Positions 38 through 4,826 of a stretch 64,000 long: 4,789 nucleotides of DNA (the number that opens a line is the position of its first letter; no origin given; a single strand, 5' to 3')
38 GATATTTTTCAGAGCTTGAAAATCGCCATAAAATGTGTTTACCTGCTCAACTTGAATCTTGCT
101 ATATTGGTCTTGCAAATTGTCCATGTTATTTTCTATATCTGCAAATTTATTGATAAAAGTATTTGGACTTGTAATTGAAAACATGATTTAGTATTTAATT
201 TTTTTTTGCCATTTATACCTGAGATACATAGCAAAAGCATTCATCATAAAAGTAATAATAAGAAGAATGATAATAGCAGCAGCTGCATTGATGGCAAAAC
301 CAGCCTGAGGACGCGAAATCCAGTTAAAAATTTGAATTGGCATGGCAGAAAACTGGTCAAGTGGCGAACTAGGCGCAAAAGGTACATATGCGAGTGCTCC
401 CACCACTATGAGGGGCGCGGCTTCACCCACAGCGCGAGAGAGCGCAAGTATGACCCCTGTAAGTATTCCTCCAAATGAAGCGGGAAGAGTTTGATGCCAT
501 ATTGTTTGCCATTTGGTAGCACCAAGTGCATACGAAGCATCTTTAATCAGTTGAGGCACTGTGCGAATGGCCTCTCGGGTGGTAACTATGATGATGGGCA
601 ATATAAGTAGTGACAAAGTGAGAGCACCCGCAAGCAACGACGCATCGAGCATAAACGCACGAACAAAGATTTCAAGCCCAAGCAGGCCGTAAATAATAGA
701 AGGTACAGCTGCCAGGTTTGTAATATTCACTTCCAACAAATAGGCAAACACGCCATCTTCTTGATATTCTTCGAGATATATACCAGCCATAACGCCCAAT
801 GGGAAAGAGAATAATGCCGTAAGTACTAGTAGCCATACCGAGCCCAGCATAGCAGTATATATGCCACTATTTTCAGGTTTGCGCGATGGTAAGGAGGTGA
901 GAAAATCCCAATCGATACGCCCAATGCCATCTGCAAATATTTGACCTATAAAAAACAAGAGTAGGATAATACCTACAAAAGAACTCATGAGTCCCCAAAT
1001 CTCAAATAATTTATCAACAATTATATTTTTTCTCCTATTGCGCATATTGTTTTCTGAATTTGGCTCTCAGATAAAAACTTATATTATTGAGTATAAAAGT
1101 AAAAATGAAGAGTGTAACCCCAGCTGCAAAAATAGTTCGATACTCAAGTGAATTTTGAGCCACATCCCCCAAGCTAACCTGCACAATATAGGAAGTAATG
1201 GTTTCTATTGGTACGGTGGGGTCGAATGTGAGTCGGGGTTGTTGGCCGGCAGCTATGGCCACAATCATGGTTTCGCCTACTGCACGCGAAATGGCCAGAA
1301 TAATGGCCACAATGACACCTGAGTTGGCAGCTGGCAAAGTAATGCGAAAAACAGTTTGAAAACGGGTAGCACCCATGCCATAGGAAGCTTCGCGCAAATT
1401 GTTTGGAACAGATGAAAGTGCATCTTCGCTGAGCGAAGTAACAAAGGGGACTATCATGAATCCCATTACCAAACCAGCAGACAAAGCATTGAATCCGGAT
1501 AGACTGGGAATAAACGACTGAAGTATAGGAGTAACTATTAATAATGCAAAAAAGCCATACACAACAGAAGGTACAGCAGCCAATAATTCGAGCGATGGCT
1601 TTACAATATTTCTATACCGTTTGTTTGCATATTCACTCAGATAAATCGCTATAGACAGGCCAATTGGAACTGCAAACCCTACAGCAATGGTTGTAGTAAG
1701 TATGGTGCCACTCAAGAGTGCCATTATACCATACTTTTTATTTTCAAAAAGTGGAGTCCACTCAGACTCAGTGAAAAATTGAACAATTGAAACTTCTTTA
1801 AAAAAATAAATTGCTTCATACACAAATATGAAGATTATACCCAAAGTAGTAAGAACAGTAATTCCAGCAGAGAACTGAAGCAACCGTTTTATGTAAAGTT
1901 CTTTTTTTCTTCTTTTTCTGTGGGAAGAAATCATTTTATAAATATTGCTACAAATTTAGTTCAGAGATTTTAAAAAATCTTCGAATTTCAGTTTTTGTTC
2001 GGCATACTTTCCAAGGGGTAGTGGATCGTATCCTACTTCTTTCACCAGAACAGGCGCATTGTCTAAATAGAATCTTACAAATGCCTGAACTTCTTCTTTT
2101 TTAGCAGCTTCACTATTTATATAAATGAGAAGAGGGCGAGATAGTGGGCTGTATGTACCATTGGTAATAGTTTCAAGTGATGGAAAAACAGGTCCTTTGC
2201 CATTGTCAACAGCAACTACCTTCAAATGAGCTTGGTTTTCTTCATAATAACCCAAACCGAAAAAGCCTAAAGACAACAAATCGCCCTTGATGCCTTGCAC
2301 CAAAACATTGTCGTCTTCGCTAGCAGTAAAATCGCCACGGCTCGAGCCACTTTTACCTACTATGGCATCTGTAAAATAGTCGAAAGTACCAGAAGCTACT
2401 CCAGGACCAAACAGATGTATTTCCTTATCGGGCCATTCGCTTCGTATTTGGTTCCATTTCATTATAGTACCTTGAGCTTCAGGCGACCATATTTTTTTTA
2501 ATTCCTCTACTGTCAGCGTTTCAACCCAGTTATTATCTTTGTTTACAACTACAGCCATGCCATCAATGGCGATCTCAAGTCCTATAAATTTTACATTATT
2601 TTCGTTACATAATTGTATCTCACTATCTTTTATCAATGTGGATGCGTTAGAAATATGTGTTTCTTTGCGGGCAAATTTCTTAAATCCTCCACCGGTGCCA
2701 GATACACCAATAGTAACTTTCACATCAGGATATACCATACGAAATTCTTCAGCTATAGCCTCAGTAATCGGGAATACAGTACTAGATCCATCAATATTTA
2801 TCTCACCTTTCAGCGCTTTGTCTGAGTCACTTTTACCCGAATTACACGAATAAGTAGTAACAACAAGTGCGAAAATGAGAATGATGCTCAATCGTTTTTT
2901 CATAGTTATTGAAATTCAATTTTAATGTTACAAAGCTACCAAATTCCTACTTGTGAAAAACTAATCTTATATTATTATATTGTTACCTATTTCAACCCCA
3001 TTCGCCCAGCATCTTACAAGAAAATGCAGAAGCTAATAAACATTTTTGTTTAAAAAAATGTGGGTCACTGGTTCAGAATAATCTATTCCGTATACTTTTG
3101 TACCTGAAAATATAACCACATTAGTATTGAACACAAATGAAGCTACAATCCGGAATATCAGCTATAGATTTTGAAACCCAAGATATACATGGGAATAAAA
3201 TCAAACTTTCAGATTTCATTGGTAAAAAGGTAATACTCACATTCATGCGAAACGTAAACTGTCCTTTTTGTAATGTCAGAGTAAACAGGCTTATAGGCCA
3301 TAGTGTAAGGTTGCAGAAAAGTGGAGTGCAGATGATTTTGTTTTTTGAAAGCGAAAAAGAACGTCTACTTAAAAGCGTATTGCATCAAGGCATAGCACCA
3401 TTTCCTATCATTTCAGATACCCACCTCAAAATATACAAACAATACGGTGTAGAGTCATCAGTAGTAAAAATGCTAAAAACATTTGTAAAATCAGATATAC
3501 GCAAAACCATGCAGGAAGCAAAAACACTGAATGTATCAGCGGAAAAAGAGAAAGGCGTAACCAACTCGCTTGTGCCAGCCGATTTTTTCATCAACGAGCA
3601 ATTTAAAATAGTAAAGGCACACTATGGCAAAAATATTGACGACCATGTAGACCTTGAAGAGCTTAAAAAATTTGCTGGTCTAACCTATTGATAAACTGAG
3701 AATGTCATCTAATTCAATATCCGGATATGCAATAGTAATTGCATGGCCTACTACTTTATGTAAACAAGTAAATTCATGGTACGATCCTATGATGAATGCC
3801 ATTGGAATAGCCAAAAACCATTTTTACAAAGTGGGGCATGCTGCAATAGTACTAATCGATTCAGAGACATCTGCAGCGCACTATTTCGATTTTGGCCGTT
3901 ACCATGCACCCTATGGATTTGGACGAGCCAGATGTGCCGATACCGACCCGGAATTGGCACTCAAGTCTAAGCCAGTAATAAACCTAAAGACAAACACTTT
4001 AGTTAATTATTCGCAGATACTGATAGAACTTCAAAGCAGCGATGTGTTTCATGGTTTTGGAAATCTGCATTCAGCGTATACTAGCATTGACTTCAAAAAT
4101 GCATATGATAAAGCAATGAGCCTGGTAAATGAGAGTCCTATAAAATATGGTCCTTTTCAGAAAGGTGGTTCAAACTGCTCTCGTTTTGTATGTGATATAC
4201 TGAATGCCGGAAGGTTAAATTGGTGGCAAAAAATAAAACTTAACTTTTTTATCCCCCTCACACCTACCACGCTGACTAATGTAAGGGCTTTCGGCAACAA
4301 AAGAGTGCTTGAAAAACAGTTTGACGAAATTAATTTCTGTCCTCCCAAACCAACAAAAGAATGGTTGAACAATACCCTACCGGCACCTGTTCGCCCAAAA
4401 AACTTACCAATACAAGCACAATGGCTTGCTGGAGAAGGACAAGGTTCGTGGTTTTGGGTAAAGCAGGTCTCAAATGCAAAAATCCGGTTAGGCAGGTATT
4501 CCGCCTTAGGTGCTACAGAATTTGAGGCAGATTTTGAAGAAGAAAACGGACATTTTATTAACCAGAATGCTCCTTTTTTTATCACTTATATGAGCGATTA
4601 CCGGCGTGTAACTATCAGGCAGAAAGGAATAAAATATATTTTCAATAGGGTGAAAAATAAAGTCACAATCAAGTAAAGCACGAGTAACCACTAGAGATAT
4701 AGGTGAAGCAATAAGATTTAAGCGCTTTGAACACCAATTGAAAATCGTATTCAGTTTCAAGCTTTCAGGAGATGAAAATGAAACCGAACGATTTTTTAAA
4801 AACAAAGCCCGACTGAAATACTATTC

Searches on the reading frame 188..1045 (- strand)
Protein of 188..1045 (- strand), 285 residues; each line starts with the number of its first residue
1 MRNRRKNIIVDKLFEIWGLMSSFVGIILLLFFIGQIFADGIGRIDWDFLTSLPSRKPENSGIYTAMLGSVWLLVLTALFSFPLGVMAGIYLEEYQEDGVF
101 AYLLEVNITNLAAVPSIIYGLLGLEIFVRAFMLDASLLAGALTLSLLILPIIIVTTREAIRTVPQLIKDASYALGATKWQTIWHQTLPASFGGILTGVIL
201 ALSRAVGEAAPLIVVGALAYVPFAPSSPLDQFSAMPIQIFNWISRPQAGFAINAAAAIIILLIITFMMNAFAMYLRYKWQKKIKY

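Call 46: search_protein_families(library=pfam, proteins=[window:188-1045:-], max_evalue=0.0001)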
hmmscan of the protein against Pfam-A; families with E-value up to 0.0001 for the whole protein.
window:188-1045:- (285 aa): 1 family
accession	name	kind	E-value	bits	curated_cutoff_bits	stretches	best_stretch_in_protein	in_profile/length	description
PF00528.27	BPD_transp_1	-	2.4e-16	60.4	26.4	1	84-270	1-177/184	Binding-protein-dependent transport system inner membrane component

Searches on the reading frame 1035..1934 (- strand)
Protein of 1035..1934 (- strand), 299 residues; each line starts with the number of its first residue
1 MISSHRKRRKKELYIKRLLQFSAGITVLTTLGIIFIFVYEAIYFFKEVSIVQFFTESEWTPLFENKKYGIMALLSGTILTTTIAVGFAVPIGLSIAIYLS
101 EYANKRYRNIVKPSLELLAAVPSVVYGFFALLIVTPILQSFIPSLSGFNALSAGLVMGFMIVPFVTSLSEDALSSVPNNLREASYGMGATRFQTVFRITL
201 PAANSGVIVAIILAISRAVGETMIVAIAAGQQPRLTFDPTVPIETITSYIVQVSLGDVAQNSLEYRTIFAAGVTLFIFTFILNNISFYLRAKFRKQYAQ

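Call 46: search_protein_families(library=pfam, proteins=[window:1035-1934:-], max_evalue=0.0001)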
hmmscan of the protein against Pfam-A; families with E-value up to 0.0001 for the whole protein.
window:1035-1934:- (299 aa): 1 family
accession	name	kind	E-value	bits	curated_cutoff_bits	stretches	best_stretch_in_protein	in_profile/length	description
PF00528.27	BPD_transp_1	-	1.4e-21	77.5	26.4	1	89-294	2-183/184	Binding-protein-dependent transport system inner membrane component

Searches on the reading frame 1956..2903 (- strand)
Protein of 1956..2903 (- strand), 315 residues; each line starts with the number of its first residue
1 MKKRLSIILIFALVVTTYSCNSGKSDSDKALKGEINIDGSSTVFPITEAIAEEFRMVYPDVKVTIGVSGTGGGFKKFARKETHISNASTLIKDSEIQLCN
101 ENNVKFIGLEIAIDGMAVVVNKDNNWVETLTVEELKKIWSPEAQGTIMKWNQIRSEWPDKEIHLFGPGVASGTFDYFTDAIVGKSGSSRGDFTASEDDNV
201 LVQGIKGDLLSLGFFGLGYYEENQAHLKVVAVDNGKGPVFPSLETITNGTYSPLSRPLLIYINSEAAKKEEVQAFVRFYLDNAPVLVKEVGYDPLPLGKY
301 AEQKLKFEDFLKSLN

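Call 46: search_protein_families(library=pfam, proteins=[window:1956-2903:-], max_evalue=0.0001)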
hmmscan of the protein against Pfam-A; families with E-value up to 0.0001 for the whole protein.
window:1956-2903:- (315 aa): 3 families
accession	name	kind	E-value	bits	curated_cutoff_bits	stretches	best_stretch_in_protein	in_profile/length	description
PF12849.12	PBP_like_2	-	1e-32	114.4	27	1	30-281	7-265/267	PBP superfamily domain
PF01547.30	SBP_bac_1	-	1.2e-09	39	26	1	45-283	8-304/307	Bacterial extracellular solute-binding protein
PF12727.12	PBP_like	-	2.4e-09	37.1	27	1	51-279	1-192/193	PBP superfamily domain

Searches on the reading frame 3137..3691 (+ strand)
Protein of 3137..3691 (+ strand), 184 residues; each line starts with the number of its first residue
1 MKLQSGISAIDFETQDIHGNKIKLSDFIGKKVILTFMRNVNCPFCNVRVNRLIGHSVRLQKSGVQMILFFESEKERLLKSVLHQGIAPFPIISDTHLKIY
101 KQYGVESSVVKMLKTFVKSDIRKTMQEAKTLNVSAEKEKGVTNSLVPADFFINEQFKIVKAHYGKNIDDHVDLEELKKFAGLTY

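Call 46: search_protein_families(library=pfam, proteins=[window:3137-3691:+], max_evalue=0.0001)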
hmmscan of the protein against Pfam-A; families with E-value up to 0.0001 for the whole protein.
window:3137-3691:+ (184 aa): 2 families
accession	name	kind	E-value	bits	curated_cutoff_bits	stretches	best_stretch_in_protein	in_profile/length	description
PF00578.27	AhpC-TSA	-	4.9e-17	62.5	26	1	8-117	4-105/124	AhpC/TSA family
PF08534.16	Redoxin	-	3.5e-12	46.8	26.6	1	7-107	4-106/148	Redoxin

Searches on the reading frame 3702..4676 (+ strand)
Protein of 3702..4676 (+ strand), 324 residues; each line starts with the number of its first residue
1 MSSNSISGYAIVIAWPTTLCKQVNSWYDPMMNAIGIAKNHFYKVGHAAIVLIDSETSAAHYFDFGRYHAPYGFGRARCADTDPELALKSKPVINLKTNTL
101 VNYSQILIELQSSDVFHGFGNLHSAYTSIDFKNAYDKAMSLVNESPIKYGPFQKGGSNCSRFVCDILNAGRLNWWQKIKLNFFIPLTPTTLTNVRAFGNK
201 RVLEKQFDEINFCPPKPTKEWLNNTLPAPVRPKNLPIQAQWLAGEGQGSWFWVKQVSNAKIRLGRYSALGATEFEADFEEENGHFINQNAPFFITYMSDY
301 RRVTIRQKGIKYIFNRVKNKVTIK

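Call 46: search_protein_families(library=pfam, proteins=[window:3702-4676:+], max_evalue=0.0001)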
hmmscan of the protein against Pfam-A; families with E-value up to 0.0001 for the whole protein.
window:3702-4676:+ (324 aa): 2 families
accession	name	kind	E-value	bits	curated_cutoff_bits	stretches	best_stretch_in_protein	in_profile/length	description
PF25218.1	TseH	-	7.6e-42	143.5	27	1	10-167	1-158/167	Type VI secretion system effector TseH-like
PF20405.4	DUF6695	-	6e-15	55.7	25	1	239-317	1-79/79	DUF6695 C-terminal domain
